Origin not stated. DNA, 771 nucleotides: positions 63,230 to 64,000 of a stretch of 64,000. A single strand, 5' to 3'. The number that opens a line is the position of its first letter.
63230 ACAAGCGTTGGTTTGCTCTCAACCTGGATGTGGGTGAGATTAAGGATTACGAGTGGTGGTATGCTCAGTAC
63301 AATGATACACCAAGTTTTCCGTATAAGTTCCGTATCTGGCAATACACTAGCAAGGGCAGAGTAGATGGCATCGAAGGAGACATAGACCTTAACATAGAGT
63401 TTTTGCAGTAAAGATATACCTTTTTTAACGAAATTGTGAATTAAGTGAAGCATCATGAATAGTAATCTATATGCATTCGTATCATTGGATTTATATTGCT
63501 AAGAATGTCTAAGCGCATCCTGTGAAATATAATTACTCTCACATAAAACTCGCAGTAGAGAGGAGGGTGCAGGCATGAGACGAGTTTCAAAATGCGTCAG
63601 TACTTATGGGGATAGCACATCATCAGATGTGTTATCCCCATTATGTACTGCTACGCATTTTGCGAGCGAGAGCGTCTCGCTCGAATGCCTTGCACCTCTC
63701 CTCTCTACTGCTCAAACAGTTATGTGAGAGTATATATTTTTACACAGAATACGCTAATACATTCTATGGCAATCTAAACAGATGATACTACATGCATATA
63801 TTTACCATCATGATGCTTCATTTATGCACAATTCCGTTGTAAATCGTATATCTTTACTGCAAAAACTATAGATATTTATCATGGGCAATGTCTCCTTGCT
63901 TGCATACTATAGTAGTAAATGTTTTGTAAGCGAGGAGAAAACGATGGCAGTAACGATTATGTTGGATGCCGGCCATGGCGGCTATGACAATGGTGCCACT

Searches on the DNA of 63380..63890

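Call 62: search_rna_families(source=window, start=63380, end=63890, threshold=evalue, max_evalue=1)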
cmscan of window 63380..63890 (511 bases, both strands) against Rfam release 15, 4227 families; matches with E-value up to 1: 0.
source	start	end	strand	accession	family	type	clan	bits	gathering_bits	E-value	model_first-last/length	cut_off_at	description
